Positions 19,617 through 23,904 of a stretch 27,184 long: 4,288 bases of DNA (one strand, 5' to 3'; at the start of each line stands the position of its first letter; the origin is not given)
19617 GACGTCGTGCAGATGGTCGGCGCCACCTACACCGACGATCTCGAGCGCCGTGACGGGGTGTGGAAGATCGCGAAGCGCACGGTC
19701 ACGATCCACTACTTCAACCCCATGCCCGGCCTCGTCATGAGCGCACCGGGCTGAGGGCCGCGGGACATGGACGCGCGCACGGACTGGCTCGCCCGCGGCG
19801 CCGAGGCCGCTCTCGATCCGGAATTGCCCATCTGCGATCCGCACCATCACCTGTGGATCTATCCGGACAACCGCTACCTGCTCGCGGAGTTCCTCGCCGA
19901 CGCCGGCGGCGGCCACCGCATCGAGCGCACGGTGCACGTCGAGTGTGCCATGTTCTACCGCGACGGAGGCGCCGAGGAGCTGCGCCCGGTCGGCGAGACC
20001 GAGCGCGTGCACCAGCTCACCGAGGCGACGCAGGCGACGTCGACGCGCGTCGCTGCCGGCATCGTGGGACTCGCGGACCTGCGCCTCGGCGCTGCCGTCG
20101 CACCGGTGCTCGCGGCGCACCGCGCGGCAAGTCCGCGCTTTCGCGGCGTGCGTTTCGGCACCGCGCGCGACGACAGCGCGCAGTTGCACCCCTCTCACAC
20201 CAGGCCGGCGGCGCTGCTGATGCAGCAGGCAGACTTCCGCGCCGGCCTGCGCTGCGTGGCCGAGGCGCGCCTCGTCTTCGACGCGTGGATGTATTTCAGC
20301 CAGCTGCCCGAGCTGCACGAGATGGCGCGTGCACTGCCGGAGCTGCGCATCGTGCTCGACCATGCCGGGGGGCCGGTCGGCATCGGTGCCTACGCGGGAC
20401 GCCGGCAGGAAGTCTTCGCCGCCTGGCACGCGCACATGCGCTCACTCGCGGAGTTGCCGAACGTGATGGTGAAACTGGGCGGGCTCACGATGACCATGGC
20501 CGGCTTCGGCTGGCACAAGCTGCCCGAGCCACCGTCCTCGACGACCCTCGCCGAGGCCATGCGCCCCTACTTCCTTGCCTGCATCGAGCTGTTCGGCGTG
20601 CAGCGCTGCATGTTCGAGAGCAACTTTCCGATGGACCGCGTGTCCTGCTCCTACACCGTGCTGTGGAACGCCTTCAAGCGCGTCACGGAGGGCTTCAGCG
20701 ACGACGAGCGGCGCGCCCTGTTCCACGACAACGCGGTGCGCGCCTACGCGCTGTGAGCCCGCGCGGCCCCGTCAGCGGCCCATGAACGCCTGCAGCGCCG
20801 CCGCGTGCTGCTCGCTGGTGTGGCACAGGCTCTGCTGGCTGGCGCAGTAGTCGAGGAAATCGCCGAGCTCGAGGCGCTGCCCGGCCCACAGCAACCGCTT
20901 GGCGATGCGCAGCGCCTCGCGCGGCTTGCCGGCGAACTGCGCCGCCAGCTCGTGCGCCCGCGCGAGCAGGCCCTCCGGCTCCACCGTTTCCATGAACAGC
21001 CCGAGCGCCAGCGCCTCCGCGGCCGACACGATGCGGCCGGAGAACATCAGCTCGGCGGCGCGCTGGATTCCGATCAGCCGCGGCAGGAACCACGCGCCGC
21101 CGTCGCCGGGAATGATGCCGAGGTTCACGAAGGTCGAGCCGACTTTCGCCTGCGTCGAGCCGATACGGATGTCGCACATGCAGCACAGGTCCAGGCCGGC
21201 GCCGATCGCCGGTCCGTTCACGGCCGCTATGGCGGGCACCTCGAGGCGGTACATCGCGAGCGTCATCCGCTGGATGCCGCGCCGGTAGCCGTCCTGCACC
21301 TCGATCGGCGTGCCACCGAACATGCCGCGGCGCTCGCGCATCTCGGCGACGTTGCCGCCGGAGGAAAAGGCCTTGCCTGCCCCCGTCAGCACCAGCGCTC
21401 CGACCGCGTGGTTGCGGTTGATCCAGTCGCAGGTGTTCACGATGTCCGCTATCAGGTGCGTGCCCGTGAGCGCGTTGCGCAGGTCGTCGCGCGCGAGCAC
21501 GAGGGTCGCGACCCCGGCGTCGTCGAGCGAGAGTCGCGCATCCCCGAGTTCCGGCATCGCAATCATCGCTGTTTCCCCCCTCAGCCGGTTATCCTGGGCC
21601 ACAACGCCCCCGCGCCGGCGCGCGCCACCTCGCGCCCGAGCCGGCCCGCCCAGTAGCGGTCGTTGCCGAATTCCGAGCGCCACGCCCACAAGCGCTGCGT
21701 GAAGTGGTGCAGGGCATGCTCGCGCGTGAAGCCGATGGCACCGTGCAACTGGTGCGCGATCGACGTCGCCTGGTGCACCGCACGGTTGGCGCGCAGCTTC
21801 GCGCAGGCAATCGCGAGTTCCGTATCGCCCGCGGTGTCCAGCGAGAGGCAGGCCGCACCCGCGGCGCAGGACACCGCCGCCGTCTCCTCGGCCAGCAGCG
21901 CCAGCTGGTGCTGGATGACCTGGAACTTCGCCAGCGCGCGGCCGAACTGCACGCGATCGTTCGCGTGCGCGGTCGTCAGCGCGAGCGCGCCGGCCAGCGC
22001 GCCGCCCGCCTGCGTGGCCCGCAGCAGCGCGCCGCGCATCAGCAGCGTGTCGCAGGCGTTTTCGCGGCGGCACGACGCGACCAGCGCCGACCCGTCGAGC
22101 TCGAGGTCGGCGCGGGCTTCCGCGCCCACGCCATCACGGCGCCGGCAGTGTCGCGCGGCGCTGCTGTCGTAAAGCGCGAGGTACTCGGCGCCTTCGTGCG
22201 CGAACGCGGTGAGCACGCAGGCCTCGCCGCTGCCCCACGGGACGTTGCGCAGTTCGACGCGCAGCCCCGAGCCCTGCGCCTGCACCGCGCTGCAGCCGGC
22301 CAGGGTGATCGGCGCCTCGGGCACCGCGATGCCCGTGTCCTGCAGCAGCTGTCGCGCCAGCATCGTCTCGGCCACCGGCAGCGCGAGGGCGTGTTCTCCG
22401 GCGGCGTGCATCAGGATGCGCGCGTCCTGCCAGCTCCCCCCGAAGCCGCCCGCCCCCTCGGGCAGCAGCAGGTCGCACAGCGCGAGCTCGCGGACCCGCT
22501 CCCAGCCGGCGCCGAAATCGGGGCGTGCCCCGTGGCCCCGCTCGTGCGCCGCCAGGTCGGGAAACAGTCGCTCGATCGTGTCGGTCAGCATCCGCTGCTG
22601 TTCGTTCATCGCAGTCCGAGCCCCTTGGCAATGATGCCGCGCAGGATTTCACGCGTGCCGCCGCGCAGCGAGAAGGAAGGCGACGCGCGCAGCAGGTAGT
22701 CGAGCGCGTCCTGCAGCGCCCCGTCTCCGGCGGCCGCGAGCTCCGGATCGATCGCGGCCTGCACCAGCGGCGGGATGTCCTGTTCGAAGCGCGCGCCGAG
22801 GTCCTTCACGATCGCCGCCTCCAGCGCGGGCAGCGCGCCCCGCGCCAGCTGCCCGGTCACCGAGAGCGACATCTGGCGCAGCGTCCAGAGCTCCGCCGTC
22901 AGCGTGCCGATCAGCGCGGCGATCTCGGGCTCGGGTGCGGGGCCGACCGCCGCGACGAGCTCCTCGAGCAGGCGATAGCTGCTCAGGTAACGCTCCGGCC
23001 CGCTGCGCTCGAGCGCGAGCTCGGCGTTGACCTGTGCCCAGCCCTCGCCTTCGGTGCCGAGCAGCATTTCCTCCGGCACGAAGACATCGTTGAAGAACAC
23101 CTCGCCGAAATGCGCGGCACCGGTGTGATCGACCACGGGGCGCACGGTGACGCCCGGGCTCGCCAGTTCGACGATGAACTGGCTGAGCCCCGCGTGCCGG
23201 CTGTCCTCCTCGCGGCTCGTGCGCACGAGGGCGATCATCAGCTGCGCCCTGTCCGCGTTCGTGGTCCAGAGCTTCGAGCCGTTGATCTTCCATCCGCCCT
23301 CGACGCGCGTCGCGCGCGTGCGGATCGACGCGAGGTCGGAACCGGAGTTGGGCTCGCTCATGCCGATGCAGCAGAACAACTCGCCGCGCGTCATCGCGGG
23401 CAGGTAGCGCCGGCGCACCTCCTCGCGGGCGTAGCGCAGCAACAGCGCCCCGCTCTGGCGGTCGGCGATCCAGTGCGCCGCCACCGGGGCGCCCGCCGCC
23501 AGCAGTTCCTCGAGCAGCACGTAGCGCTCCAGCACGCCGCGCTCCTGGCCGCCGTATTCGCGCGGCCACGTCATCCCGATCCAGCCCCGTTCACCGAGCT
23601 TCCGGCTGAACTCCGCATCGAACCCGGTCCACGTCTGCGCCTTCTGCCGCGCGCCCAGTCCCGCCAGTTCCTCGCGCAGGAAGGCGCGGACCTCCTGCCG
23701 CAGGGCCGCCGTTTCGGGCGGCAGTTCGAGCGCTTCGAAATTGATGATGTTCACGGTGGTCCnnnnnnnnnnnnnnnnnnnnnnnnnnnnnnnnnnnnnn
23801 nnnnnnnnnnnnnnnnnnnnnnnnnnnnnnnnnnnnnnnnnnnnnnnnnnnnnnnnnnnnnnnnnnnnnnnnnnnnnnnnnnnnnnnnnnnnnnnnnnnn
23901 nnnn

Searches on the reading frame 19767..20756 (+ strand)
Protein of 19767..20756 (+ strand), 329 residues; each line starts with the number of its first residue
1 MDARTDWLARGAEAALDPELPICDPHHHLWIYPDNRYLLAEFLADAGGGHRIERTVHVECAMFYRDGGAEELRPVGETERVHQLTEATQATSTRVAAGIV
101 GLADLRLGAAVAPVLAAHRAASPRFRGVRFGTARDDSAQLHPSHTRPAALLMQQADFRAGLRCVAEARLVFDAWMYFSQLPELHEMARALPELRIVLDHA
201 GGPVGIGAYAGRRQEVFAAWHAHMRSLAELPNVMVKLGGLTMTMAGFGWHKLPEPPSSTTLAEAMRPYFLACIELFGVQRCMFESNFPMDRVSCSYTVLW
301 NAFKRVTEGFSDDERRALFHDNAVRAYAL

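Call 10: search_protein_families(library=pfam, proteins=[window:19767-20756:+], max_evalue=0.001)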
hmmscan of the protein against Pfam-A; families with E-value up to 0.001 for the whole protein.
window:19767-20756:+ (329 aa): 1 family
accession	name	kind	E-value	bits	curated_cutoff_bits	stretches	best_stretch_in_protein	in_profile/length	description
PF04909.20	Amidohydro_2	-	1.4e-38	133.8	26.4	1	23-328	1-288/289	Amidohydrolase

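Call 66: search_protein_families(library=ncbifam, proteins=[window:19767-20753:+], max_evalue=0.00001)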
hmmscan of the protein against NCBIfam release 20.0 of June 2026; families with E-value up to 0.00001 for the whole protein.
window:19767-20753:+ (329 aa): 1 family
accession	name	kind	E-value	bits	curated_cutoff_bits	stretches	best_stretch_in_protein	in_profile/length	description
NF052480.1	FuconLaconase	equivalog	4.5e-25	88.8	400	1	89-329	66-286/287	L-fucono-1,5-lactonase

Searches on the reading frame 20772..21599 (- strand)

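Call 83: search_protein_families(library=pfam, proteins=[window:20772-21599:-], max_evalue=0.01)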
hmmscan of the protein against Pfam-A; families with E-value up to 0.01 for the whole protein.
window:20772-21599:- (275 aa): 2 families
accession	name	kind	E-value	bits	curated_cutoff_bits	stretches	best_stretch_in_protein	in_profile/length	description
PF00378.25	ECH_1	-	4.5e-40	138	27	1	28-254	4-222/251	Enoyl-CoA hydratase/isomerase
PF16113.10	ECH_2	-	4.4e-19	69.6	27.2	1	31-224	2-190/335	Enoyl-CoA hydratase/isomerase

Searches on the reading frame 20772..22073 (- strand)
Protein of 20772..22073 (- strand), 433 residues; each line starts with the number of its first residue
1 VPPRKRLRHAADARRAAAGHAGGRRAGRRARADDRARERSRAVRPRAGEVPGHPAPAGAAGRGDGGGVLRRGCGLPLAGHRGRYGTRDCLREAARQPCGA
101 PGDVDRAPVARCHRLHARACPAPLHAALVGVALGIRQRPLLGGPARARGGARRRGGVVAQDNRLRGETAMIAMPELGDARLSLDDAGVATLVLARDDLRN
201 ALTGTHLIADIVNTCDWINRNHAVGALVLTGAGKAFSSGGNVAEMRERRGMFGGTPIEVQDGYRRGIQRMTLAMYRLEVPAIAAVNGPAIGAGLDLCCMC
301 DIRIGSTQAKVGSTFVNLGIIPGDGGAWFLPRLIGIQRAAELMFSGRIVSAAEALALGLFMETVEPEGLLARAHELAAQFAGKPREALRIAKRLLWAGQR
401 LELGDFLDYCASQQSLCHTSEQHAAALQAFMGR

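Call 10: search_protein_families(library=pfam, proteins=[window:20772-22073:-], max_evalue=0.001)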
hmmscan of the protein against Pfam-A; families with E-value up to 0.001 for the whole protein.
window:20772-22073:- (433 aa): 2 families
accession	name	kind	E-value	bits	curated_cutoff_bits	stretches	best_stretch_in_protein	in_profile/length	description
PF00378.25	ECH_1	-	1.6e-39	136.2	27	1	186-411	4-221/251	Enoyl-CoA hydratase/isomerase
PF16113.10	ECH_2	-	1.5e-18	67.9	27.2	1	189-382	2-190/335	Enoyl-CoA hydratase/isomerase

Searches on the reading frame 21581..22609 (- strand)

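Call 10: search_protein_families(library=pfam, proteins=[window:21581-22609:-], max_evalue=0.001)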
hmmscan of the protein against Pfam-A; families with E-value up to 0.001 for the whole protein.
window:21581-22609:- (342 aa): 1 family
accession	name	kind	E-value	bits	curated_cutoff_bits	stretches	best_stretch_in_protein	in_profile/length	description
PF00441.29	Acyl-CoA_dh_1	-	3.5e-19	69.9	22.4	1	189-307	10-128/150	Acyl-CoA dehydrogenase, C-terminal domain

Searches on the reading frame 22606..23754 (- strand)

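Call 11: search_protein_families(library=pfam, proteins=[window:22606-23754:-], max_evalue=0.001)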
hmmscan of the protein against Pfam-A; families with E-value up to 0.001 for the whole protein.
window:22606-23754:- (382 aa): 3 families
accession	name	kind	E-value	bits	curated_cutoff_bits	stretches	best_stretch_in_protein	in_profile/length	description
PF02771.21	Acyl-CoA_dh_N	-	1.3e-22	80.7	22.9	1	13-125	2-113/113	Acyl-CoA dehydrogenase, N-terminal domain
PF02770.24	Acyl-CoA_dh_M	-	5.3e-22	78.2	33.3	1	129-224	1-97/97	Acyl-CoA dehydrogenase, middle domain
PF00441.29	Acyl-CoA_dh_1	-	0.00073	20.1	22.4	0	276-379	51-149/150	Acyl-CoA dehydrogenase, C-terminal domain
